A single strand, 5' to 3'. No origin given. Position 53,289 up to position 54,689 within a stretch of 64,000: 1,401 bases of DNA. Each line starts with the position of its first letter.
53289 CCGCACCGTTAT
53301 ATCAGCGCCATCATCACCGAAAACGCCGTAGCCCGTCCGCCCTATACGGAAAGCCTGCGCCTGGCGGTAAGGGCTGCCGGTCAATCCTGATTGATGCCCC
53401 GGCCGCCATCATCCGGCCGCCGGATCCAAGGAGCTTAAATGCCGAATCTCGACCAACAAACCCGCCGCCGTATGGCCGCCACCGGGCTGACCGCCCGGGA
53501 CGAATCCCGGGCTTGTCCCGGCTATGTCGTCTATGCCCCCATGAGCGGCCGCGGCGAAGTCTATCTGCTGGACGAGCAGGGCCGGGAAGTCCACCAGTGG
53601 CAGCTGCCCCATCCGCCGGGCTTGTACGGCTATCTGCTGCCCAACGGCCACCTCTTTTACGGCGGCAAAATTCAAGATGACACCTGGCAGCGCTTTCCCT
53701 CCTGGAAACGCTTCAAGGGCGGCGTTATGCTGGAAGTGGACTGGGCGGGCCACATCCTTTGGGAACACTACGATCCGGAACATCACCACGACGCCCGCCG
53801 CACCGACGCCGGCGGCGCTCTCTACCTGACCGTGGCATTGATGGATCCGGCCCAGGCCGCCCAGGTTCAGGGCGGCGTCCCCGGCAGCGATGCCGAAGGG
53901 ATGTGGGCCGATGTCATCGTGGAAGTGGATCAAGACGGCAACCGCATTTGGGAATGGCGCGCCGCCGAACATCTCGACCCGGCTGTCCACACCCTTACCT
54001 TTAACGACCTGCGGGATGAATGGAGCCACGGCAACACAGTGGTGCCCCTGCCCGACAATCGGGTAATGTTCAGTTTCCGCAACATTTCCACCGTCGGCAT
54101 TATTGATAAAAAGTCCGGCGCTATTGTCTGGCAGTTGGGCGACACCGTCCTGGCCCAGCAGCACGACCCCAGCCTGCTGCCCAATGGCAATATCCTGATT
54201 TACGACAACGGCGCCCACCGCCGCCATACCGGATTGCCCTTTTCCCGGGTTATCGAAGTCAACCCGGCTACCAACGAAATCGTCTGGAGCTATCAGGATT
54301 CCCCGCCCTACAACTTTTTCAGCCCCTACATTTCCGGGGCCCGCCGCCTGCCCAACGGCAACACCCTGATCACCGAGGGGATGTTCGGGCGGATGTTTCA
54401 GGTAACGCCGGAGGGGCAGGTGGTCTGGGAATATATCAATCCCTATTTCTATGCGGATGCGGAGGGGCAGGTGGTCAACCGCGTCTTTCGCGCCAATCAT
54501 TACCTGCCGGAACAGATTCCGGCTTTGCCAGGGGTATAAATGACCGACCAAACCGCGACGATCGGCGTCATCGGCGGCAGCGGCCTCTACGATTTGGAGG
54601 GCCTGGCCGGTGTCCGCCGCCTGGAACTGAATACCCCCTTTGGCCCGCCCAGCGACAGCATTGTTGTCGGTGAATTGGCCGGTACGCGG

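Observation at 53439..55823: ASST-like beta-propeller and a rhodanese embedded in the MTA-salvage/SAM-cycle gene cluster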

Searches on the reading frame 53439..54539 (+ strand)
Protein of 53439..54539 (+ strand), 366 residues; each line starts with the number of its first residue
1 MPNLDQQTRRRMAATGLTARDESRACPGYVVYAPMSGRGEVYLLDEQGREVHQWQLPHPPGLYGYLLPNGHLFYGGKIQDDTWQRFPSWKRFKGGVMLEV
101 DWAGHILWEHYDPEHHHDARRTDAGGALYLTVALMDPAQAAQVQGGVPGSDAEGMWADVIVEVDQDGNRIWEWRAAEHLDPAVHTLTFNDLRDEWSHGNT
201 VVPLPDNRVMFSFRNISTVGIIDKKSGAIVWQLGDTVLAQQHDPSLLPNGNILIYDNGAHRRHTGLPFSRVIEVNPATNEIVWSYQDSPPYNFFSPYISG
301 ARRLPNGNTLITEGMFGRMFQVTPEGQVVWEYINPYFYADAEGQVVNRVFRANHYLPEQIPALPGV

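Call 3: search_protein_families(library=pfam, proteins=[window:53439-54539:+], max_evalue=0.01)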
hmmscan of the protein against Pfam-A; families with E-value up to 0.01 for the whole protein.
window:53439-54539:+ (366 aa): 4 families
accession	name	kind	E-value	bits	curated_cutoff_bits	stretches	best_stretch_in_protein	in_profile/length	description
PF05935.17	Arylsulfotrans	-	3.4e-26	92.6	24.2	2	95-235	69-215/374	Arylsulfotransferase (ASST)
PF14269.12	Arylsulfotran_2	-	2e-16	60.7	27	1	100-334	30-300/301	Arylsulfotransferase (ASST)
PF13360.13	PQQ_2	-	3.1e-06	27.4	27.6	1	159-332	4-144/233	Outer membrane protein assembly factor BamB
PF22701.2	Mala_s_1-like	-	0.0015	18.8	27.5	0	205-286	8-78/195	Mal s 1 allergenic protein-like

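Call 4: search_protein_families(library=ncbifam, proteins=[window:53439-54539:+], max_evalue=0.01)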
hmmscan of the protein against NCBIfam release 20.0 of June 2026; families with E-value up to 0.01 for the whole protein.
window:53439-54539:+ (366 aa): 0 families

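Call 5: find_homologous_proteins(query=window:53439-54539:+, max_evalue=0.00001)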
Query window:53439-54539:+ (366 aa): 5068 proteins with E <= 0.00001 among 7585 candidates; the best 120 are listed.
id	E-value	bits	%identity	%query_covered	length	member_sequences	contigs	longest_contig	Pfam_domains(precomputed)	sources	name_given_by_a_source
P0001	2.7e-248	842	97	100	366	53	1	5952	PF13360.14,PF14269.13,PF05935.18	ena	-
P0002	5.1e-233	791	91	100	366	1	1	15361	PF13360.14,PF14269.13,PF05935.18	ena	-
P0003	2.6e-232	789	90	100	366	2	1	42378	PF13360.14,PF14269.13,PF05935.18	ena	-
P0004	1.3e-231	787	90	100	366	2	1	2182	PF13360.14,PF14269.13,PF05935.18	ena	-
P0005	1.5e-231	786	90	100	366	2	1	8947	PF13360.14,PF14269.13,PF05935.18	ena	-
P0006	3.0e-231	785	89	100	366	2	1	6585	PF14269.13,PF05935.18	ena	-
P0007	2.8e-228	776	88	100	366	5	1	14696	PF13360.14,PF14269.13,PF05935.18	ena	-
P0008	1.1e-213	728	83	99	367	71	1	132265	PF13360.14,PF14269.13,PF05935.18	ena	-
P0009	4.5e-213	726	82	99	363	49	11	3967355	PF13360.14,PF14269.13,PF05935.18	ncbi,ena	-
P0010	8.1e-213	725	82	99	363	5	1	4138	PF13360.14,PF14269.13,PF05935.18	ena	-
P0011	2.5e-211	720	80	99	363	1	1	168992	PF13360.14,PF14269.13,PF05935.18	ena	-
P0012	2.1e-209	714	81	99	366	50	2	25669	PF13360.14,PF14269.13,PF05935.18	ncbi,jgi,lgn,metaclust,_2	metaclust:\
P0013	1.2e-206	704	80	99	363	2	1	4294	PF14269.13,PF05935.18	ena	-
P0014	1.7e-206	704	79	98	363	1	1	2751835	PF13360.14,PF14269.13,PF05935.18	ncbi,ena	-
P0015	1.9e-206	704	80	99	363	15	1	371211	PF14269.13,PF05935.18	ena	-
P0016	2.5e-205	700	80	99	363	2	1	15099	PF14269.13,PF05935.18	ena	-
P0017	1.3e-203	694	79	99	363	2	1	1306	PF13360.14,PF14269.13,PF05935.18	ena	-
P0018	2.6e-203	693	79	99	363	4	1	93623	PF14269.13,PF05935.18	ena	-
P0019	9.7e-194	662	75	98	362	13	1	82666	PF14269.13,PF05935.18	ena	-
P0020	4.0e-193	660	74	99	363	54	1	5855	PF13360.14,PF14269.13,PF05935.18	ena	-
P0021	7.9e-193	659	74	99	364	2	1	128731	PF14269.13,PF05935.18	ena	-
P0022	9.6e-192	655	75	99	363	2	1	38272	PF13360.14,PF14269.13,PF05935.18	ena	-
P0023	6.0e-191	653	74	99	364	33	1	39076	PF13360.14,PF14269.13,PF05935.18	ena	-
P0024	1.6e-190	651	75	98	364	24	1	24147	PF13360.14,PF14269.13,PF05935.18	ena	-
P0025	2.0e-190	651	74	99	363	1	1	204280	PF14269.13,PF05935.18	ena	-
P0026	2.3e-190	651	75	98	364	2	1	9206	PF13360.14,PF14269.13,PF05935.18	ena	-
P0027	1.8e-189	648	75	98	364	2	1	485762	PF13360.14,PF14269.13,PF05935.18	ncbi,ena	-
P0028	4.4e-189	647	74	99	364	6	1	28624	PF14269.13,PF05935.18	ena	-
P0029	5.5e-189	646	72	99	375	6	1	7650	PF14269.13,PF05935.18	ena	-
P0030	1.3e-188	645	74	98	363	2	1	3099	PF13360.14,PF14269.13,PF05935.18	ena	-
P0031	6.1e-188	643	73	99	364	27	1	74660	PF14269.13,PF05935.18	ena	-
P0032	1.3e-187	642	75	96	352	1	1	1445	PF13360.14,PF14269.13,PF05935.18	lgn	-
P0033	1.5e-187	642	74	98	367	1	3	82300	PF13360.14,PF14269.13,PF05935.18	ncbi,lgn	-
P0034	1.6e-187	641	73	98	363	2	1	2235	PF13360.14,PF14269.13,PF05935.18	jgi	-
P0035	1.7e-187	641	73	98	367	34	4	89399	PF13360.14,PF14269.13,PF05935.18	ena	-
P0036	1.8e-187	641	74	96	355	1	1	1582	PF13360.14,PF14269.13,PF05935.18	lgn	-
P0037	4.0e-187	640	74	99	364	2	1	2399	PF13360.14,PF14269.13,PF05935.18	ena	-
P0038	4.1e-187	640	74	98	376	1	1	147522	PF13360.14,PF14269.13,PF05935.18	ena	-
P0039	5.0e-187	640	72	99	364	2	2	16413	PF14269.13,PF05935.18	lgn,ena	-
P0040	6.1e-186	636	74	98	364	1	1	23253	PF14269.13,PF05935.18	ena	-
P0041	6.8e-186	636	73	99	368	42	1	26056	PF13360.14,PF14269.13,PF05935.18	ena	-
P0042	6.8e-186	636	74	96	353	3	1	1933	PF13360.14,PF14269.13,PF05935.18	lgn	-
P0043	7.5e-186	636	74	96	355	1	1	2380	PF13360.14,PF14269.13,PF05935.18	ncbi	ncbi:MAG: aryl-sulfate sulfotransferase [Dehalococcoidia bacterium]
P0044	8.8e-186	636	73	99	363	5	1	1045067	PF14269.13,PF05935.18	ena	-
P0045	1.2e-185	635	73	99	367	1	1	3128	PF14269.13,PF05935.18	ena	-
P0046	1.8e-185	635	72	99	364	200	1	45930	PF13360.14,PF14269.13,PF05935.18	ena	-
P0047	3.3e-185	634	73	99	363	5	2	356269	PF14269.13,PF05935.18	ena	-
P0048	4.9e-185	633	74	98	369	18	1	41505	PF13360.14,PF14269.13,PF05935.18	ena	-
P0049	5.0e-185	633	74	98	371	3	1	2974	PF13360.14,PF14269.13,PF05935.18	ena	-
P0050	5.6e-185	633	72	98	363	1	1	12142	PF13360.14,PF14269.13,PF05935.18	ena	-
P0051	7.4e-185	633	71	98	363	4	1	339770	PF13360.14,PF14269.13,PF05935.18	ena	-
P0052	1.0e-184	632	73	98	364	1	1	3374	PF13360.14,PF14269.13,PF05935.18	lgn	-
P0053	1.3e-184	632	72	99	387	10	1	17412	PF14269.13,PF05935.18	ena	-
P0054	2.2e-184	631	72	98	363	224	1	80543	PF13360.14,PF14269.13,PF05935.18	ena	-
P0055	2.7e-184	631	74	98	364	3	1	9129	PF13360.14,PF14269.13,PF05935.18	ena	-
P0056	2.9e-184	631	71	99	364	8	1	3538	PF13360.14,PF14269.13,PF05935.18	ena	-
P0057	3.0e-184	631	72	99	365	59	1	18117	PF14269.13,PF05935.18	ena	-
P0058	3.2e-184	631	71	98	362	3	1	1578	PF13360.14,PF14269.13,PF05935.18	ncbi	-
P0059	3.9e-184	630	72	99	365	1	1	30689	PF13360.14,PF14269.13,PF05935.18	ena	-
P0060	3.9e-184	630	71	99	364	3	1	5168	PF14269.13,PF05935.18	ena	-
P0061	4.7e-184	630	72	98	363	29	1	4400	PF13360.14,PF14269.13,PF05935.18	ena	-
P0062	7.4e-184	629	72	98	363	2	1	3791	PF13360.14,PF14269.13,PF05935.18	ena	-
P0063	8.8e-184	629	73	99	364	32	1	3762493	PF13360.14,PF14269.13,PF05935.18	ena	-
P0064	9.6e-184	629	72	98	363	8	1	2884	PF13360.14,PF14269.13,PF05935.18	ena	-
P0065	9.8e-184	629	71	99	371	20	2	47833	PF14269.13,PF05935.18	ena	-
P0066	1.5e-183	628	72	99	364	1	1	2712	PF14269.13,PF05935.18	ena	-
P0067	1.8e-183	628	73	99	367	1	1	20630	PF13360.14,PF14269.13,PF05935.18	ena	-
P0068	1.9e-183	628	73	97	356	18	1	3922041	PF13360.14,PF14269.13,PF05935.18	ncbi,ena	-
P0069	2.6e-183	628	73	99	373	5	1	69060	PF13360.14,PF14269.13,PF05935.18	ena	-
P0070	2.8e-183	628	73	98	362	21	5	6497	PF13360.14,PF14269.13,PF05935.18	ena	-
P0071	2.9e-183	627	72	98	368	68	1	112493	PF13360.14,PF14269.13,PF05935.18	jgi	-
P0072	3.8e-183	627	74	98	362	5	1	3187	PF13360.14,PF14269.13,PF05935.18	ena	-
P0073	4.9e-183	627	71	98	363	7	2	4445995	PF14269.13,PF05935.18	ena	-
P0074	4.9e-183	627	73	98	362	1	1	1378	PF14269.13,PF05935.18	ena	-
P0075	5.5e-183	627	73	98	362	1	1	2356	PF13360.14,PF14269.13,PF05935.18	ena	-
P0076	6.8e-183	626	73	99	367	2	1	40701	PF13360.14,PF14269.13,PF05935.18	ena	-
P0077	6.9e-183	626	73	98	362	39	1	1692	PF13360.14,PF14269.13,PF05935.18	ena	-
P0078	7.2e-183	626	72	99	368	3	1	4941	PF13360.14,PF14269.13,PF05935.18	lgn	-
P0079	7.9e-183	626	73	98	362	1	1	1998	PF13360.14,PF14269.13,PF05935.18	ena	-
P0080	8.1e-183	626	73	98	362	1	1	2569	PF13360.14,PF14269.13,PF05935.18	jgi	-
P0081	8.7e-183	626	71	99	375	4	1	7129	PF14269.13,PF05935.18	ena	-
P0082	8.9e-183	626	73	96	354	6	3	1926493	PF14269.13,PF05935.18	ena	-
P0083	2.0e-182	625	72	99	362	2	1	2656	PF14269.13,PF05935.18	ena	-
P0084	2.5e-182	624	72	99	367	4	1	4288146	PF13360.14,PF14269.13,PF05935.18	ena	-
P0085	2.9e-182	624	72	98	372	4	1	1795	PF13360.14,PF14269.13,PF05935.18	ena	-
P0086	3.4e-182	624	74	96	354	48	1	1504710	PF13360.14,PF14269.13,PF05935.18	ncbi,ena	-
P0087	3.9e-182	624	73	98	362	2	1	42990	PF14269.13,PF05935.18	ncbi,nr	ncbi:MAG: aryl-sulfate sulfotransferase [Chloroflexi bacterium]|nr:aryl-sulfate sulfotransferase [Ch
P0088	4.0e-182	624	71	99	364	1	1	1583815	PF13360.14,PF14269.13,PF05935.18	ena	-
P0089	7.2e-182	623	72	98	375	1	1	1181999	PF13360.14,PF14269.13,PF05935.18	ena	-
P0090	1.2e-181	622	70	99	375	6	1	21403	PF14269.13,PF05935.18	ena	-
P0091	1.2e-181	622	70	99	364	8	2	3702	PF13360.14,PF14269.13,PF05935.18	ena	-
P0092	1.2e-181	622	71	98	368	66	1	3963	PF13360.14,PF14269.13,PF05935.18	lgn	-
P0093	1.5e-181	622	72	98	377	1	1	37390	PF13360.14,PF14269.13,PF05935.18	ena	-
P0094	2.9e-181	621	73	98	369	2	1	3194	PF13360.14,PF14269.13,PF05935.18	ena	-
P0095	3.5e-181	621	71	98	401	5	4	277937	PF13360.14,PF14269.13,PF05935.18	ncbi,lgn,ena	-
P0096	3.5e-181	621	71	98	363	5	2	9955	PF13360.14,PF14269.13,PF05935.18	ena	-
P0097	6.9e-181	620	72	98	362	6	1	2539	PF13360.14,PF14269.13,PF05935.18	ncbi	-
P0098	8.0e-181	619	72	99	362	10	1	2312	PF14269.13,PF05935.18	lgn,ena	-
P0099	8.4e-181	619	69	99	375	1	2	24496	PF14269.13,PF05935.18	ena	-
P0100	9.7e-181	619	70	99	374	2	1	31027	PF14269.13,PF05935.18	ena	-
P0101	3.8e-180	617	73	96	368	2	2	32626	PF14269.13,PF05935.18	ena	-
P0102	4.3e-180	617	72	99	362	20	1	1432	PF14269.13,PF05935.18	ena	-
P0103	5.1e-180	617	72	98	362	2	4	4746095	PF13360.14,PF14269.13,PF05935.18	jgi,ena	jgi:hypothetical protein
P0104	5.6e-180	617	72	98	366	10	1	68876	PF13360.14,PF14269.13,PF05935.18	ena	-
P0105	9.8e-180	616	71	99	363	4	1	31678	PF14269.13,PF05935.18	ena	-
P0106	1.3e-179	615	71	95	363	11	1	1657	PF13360.14,PF14269.13,PF05935.18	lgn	-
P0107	1.5e-179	615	71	99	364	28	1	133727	PF13360.14,PF14269.13,PF05935.18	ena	-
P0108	1.9e-179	615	70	98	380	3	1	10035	PF14269.13,PF05935.18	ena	-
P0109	2.3e-179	615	71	99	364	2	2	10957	PF14269.13,PF05935.18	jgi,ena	-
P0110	2.6e-179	614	70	99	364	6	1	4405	PF13360.14,PF14269.13,PF05935.18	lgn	-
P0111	2.6e-179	614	73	99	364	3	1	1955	PF13360.14,PF14269.13,PF05935.18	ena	-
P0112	3.0e-179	614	69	99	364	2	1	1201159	PF14269.13,PF05935.18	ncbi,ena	-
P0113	3.2e-179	614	71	98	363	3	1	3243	PF13360.14,PF14269.13,PF05935.18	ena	-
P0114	3.6e-179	614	71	99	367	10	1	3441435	PF13360.14,PF14269.13,PF05935.18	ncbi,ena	-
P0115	4.3e-179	614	71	99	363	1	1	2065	PF14269.13,PF05935.18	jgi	-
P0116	6.1e-179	613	71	99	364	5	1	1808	PF14269.13,PF05935.18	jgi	jgi:hypothetical protein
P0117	6.2e-179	613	72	98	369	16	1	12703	PF14269.13,PF05935.18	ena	-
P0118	6.4e-179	613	70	99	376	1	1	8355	PF13360.14,PF14269.13,PF05935.18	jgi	jgi:hypothetical protein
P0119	6.9e-179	613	71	99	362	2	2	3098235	PF14269.13,PF05935.18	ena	-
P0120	8.5e-179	613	71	99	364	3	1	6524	PF14269.13,PF05935.18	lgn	-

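Call 6: find_encoding_contigs(protein=window:53439-54539:+, flank=10000, max_places=6)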
Protein window:53439-54539:+ (366 aa): no gene with exactly this product is on record in the collection.

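Call 8: find_related_loci(query=A1, collection=genome_contigs, flank=10000)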
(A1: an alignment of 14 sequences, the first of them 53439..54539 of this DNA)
Query A1 (366 aa) in genome_contigs; peptide patterns used: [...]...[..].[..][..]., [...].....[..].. (x = any residue, [..] = any of these).
600 stretches matched a pattern (row limit reached: there are more); 576 encode a relative of the query (tblastn E <= 1e-3); the best 80 are kept; 80 distinct loci.
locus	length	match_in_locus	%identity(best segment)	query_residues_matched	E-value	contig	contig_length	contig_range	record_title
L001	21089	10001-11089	79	1-363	0e+0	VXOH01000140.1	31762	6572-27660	MAG: Chloroflexi bacterium isolate SB0662_bin_28 NODE_1381_length_31762_cov_27.821238, whole genome shotgun sequence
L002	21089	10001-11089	81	1-363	0e+0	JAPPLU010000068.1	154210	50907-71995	MAG: Chloroflexota bacterium isolate RHO3_bin_2 NODE_222_length_154210_cov_12.491356, whole genome shotgun sequence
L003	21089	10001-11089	74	1-363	0e+0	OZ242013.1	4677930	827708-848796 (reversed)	MAG: Dehalococcoidia bacterium isolate 46172bb6-85ce-4bfa-83e6-a227f3f22208 genome assembly, chromosome: 1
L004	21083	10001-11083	75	4-363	0e+0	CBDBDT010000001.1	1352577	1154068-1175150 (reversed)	MAG: Dehalococcoidia bacterium isolate a89fab70-b9e1-494d-bd9e-b94e8a784799 genome assembly, contig: contig_1, whole gen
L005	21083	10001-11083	75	4-363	0e+0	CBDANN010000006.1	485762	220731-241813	MAG: Dehalococcoidia bacterium isolate bab385ab-22f5-4112-b3d4-ef8e4049cb71 genome assembly, contig: contig_6, whole gen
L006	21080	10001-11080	73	4-363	0e+0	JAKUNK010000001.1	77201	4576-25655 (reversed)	MAG: Dehalococcoidia bacterium isolate ALOHA_A2.0_5 A2.0-Dehalococcoidia-6_1, whole genome shotgun sequence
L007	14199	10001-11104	72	2-363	0e+0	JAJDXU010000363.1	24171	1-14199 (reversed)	MAG: Dehalococcoidia bacterium isolate jk18x27bins.51 k141_1178753, whole genome shotgun sequence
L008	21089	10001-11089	71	1-363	0e+0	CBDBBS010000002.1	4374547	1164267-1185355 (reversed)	MAG: Dehalococcoidia bacterium isolate ddb4ac3d-8f21-48f8-a382-dd94587b0ab6 genome assembly, contig: contig_2, whole gen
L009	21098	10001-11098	73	3-363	0e+0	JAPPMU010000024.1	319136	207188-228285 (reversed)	MAG: Chloroflexota bacterium isolate RHO3_bin_54 NODE_30_length_319136_cov_18.493871, whole genome shotgun sequence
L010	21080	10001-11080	73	4-363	0e+0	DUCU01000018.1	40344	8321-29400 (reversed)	MAG TPA_asm: Dehalococcoidia bacterium isolate UWMA-0337 NODE_1387_length_40344_cov_0.223133, whole genome shotgun seque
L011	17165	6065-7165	72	4-365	0e+0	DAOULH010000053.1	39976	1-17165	MAG TPA_asm: Dehalococcoidia bacterium isolate S8_392 222634, whole genome shotgun sequence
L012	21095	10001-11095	73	4-363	0e+0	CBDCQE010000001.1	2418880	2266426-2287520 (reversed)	MAG: Dehalococcoidia bacterium isolate 93e12e9e-77eb-4f93-925f-bdd4af2af2f3 genome assembly, contig: contig_1, whole gen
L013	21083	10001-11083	76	4-363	4e-180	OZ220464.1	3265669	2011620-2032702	MAG: Dehalococcoidia bacterium isolate 865023ef-8e16-4315-bfec-facb54b4b210 genome assembly, chromosome: 1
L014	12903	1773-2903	69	4-363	2e-178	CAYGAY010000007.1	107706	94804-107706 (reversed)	MAG TPA_asm: uncultured Dehalococcoidia bacterium isolate ERP110561_co1_15 genome assembly, contig: NODE_100_length_1077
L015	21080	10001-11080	72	4-363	3e-178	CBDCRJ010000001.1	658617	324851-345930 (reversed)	MAG: Dehalococcoidia bacterium isolate 2d39826d-14c6-4929-8ced-310aa4e6ff2e genome assembly, contig: contig_1, whole gen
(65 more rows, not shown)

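Call 15: search_solved_structures(query=A1, max_evalue=0.01, show_alignments=2)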
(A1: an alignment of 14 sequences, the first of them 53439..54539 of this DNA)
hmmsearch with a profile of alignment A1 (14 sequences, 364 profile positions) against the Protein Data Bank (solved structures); distinct sequences matched with E-value up to 0.01: 4.
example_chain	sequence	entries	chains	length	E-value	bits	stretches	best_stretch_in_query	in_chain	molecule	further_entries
9kf6_A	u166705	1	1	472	1.5e-09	40.4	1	156-330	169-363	Sulfotransferase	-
9kf4_A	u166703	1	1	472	1.7e-09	40.2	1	156-330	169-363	Sulfotransferase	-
3elq_A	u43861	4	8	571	1.8e-05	27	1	240-322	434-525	Arylsulfate sulfotransferase | Arylsulfate sulfotransferase AssT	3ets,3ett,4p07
4p04_A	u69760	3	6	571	0.00013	24.1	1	246-322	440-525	Arylsulfate sulfotransferase AssT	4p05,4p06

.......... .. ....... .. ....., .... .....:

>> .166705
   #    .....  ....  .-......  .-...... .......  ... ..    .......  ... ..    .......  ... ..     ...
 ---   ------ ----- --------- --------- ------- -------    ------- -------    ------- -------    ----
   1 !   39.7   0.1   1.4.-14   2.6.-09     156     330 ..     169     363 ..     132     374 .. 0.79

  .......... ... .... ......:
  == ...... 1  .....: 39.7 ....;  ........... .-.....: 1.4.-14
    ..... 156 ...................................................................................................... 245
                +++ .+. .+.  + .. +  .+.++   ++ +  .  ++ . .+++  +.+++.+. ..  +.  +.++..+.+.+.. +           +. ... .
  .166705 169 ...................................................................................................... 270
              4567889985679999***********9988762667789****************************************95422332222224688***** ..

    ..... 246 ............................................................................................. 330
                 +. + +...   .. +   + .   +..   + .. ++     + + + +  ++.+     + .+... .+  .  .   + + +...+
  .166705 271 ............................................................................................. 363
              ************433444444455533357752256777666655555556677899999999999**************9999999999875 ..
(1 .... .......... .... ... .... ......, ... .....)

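Call 23: predict_structure(alignment_id=A1)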
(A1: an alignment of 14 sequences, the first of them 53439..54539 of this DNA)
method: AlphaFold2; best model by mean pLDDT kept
length: 366 residues; sequences in the alignment: 14
mean_pLDDT: 84.1   pTM: 0.86
mean pLDDT of the five models: 84.1, 81.2, 81.2, 80.8, 80.8
residues with pLDDT >= 90: 177; 70-90: 131; 50-70: 45; < 50: 13
segments of 3 or more residues with pLDDT < 50: 1-4, 189-191, 291-295
pLDDT, mean of each block of 10 residues (from residue 1): 48 73 94 90 93 93 91 92 76 89 97 90 95 88 64 81 97 93 69 74 94 86 96 83 87 80 64 92 73 56 92 86 89 89 85 93 74
secondary structure, 60 per line:
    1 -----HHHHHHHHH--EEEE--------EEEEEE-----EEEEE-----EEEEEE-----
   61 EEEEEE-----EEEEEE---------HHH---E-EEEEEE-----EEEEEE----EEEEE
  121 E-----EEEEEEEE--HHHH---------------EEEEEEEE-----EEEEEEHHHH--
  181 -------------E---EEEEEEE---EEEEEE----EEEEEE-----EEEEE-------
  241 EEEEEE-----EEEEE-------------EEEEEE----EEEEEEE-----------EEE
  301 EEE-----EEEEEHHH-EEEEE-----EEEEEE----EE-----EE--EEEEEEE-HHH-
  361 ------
elements in order: H6-14 E17-20 E29-34 E40-44 E50-55 E61-66 E72-77 E95-100 E106-111 E116-121 E127-134 H137-140 E156-163 E169-174 H175-178 E198-204 E208-213 E218-223 E229-233 E241-246 E252-256 E270-275 E280-286 E298-303 E309-313 E318-322 E328-333 E349-355
